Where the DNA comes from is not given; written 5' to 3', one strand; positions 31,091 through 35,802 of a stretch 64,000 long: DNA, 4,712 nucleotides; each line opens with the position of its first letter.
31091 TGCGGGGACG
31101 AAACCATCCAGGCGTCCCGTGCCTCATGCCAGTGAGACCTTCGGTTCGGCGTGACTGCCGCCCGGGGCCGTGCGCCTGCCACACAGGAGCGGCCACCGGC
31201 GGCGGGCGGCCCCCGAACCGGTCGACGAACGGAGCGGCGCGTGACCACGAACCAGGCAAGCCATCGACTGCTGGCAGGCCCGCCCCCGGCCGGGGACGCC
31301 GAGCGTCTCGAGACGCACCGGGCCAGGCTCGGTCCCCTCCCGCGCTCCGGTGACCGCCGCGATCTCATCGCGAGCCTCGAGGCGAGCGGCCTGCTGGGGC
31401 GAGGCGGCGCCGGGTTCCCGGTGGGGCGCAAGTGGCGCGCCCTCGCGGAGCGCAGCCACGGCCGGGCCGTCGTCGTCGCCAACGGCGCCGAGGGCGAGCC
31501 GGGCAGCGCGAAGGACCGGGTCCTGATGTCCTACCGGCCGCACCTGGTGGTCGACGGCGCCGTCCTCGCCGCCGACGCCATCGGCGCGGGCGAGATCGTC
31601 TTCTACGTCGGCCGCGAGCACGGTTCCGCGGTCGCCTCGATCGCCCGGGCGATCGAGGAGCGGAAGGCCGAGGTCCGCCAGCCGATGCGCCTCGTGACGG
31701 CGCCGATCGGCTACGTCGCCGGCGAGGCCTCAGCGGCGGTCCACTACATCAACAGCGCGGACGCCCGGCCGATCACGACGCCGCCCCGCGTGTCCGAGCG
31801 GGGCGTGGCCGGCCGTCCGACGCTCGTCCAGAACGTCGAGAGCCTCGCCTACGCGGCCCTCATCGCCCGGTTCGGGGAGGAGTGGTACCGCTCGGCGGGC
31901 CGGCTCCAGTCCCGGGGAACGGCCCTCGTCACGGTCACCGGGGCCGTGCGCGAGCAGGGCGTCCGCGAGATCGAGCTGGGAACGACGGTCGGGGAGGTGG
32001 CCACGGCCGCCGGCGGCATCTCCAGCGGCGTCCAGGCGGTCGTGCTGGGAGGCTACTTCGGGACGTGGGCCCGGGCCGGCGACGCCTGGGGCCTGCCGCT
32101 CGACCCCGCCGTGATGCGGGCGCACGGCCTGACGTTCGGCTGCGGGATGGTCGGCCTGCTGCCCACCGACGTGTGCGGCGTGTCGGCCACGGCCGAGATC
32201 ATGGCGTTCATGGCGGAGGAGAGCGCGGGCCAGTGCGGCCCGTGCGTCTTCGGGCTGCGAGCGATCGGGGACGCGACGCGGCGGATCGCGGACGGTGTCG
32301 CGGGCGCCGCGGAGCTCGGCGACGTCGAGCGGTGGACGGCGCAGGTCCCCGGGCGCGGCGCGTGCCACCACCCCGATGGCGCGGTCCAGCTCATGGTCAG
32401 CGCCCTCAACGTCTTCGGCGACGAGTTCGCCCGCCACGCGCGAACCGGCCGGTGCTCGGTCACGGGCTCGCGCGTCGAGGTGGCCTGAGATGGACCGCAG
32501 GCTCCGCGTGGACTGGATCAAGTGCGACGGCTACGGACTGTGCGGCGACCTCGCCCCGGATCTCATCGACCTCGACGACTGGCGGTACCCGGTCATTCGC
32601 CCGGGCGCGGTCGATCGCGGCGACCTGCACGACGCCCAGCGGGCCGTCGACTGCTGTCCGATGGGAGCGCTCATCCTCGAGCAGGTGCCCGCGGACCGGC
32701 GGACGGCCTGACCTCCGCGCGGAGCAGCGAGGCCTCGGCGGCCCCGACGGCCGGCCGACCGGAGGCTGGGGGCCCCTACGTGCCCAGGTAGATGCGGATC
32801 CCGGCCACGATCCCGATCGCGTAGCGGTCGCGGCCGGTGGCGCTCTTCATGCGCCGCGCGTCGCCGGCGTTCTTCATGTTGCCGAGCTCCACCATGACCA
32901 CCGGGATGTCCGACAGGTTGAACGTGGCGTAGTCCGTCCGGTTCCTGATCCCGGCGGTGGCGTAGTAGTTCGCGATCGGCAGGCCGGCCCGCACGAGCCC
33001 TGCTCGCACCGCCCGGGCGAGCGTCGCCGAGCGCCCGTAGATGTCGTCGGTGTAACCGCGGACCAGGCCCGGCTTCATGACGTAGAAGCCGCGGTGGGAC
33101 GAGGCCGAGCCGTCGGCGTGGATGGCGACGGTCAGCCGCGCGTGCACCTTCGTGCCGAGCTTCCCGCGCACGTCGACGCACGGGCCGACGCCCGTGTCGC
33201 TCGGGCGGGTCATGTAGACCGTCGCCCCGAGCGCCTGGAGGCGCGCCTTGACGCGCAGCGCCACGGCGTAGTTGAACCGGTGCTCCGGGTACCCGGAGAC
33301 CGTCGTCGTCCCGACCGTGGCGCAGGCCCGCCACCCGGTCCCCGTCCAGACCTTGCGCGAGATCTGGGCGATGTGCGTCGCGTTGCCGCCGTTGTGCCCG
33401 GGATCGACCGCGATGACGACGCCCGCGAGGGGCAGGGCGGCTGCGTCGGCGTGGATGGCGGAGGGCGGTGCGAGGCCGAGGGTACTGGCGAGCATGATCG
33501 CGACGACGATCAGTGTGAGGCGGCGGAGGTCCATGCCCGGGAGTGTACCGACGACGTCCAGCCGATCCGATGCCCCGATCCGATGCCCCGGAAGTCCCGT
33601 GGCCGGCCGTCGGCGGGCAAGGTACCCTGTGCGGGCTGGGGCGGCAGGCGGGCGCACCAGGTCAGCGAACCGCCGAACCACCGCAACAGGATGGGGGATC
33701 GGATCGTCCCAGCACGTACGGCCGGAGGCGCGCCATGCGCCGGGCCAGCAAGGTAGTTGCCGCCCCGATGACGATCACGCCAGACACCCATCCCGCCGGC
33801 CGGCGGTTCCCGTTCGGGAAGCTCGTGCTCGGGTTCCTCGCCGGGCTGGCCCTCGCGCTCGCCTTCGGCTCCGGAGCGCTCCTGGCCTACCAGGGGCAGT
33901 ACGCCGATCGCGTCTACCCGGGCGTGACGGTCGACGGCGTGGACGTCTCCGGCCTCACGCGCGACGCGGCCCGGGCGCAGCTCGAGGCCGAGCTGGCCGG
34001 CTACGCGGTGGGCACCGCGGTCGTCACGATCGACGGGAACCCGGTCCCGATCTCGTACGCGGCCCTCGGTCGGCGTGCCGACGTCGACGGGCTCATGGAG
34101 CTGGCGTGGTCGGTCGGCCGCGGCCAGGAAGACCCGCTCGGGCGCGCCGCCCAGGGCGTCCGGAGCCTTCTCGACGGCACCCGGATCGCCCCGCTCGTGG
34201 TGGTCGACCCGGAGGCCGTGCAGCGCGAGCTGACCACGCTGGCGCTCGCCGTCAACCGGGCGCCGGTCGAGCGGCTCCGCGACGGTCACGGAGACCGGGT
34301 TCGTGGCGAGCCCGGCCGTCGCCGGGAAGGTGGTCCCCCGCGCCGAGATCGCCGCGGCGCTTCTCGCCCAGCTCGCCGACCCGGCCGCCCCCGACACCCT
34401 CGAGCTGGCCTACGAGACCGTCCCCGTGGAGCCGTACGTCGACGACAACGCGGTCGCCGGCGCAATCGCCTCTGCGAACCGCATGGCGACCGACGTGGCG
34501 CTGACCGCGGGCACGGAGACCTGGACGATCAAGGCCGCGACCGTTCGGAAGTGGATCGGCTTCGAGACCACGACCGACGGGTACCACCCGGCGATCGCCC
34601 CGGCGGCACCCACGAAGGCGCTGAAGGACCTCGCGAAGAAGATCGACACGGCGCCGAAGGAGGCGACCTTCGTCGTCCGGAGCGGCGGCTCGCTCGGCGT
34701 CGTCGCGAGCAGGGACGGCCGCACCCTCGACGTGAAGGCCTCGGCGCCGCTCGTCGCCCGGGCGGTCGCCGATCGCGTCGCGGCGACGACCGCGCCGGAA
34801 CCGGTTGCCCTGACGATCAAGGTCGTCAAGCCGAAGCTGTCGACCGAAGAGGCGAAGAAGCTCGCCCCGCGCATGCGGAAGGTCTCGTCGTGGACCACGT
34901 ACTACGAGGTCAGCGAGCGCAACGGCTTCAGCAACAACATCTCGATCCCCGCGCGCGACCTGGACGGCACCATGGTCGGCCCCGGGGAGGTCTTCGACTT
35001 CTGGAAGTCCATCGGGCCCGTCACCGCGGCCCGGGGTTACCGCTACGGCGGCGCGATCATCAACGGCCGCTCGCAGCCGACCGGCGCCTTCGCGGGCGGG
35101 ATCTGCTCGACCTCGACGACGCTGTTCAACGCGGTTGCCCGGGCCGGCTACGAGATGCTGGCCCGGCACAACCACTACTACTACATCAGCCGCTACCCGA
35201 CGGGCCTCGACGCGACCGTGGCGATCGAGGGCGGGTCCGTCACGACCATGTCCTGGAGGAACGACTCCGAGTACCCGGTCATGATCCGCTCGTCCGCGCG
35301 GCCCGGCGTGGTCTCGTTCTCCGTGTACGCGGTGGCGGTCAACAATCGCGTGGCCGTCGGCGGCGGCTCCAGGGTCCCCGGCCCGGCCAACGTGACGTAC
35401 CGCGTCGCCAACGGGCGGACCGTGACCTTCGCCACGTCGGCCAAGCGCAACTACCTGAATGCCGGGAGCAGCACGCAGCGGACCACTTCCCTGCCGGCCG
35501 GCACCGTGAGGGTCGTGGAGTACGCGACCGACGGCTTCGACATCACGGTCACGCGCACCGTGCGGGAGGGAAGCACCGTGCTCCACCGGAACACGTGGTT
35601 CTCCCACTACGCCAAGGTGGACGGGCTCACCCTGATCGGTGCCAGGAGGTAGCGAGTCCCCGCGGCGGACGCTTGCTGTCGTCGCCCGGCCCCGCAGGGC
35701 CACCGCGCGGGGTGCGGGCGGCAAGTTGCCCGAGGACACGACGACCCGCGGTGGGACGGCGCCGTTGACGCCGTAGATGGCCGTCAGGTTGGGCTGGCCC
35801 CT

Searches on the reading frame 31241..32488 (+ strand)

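Call 14: search_protein_families(library=pfam, proteins=[window:31241-32488:+], max_evalue=0.0001)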
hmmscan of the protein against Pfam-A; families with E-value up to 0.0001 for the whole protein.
window:31241-32488:+ (415 aa): 2 families
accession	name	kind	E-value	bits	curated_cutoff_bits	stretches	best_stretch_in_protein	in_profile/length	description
PF01512.22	Complex1_51K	-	2.8e-32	112.1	31.2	1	47-203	2-146/150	Nuo51 FMN-binding domain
PF10589.14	NADH_4Fe-4S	-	5.9e-18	65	23.5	1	316-399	2-85/85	NADH-ubiquinone oxidoreductase-F iron-sulfur binding region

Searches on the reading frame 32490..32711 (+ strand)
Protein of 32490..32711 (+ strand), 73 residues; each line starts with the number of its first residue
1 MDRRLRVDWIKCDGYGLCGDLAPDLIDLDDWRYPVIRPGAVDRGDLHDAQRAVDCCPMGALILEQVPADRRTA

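Call 75: search_protein_families(library=pfam, proteins=[window:32490-32711:+], max_evalue=0.001)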
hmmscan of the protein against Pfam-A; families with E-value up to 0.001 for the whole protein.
window:32490-32711:+ (73 aa): 2 families
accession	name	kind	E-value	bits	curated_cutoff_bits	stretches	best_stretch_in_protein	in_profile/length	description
PF13459.11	Fer4_15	-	4.1e-11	43.8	22.4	1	6-62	2-65/66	4Fe-4S single cluster domain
PF13370.11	Fer4_13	-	0.00014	22.9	24.5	1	7-60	1-55/58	4Fe-4S single cluster domain of Ferredoxin I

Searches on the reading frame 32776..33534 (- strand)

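Call 14: search_protein_families(library=pfam, proteins=[window:32776-33534:-], max_evalue=0.0001)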
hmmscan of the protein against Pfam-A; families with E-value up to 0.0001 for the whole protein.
window:32776-33534:- (252 aa): 1 family
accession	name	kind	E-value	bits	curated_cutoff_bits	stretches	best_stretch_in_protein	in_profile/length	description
PF01520.23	Amidase_3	-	1.3e-27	97.4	27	1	41-247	1-173/174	N-acetylmuramoyl-L-alanine amidase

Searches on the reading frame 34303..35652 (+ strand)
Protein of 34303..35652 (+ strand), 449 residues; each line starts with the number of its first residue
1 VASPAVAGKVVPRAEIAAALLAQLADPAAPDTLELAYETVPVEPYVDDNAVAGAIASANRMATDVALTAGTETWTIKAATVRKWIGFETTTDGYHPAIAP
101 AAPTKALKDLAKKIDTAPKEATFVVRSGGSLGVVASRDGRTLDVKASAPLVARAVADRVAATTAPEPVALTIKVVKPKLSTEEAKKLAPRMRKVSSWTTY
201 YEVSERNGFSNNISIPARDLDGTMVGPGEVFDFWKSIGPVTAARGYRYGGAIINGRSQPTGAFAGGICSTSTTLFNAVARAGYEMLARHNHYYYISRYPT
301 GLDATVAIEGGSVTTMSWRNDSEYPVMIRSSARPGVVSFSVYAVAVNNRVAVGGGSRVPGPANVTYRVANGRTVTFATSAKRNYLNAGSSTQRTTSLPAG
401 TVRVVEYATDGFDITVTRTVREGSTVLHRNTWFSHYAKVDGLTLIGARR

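Call 14: search_protein_families(library=pfam, proteins=[window:34303-35652:+], max_evalue=0.0001)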
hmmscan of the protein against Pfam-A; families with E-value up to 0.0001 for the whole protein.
window:34303-35652:+ (449 aa): 2 families
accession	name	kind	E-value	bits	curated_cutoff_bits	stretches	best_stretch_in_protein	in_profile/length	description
PF04294.18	VanW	-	1.1e-34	119.1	27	1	211-342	4-130/130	VanW like protein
PF12229.13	PG_binding_4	-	1.7e-08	35.1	22.1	1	104-157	58-110/117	Putative peptidoglycan binding domain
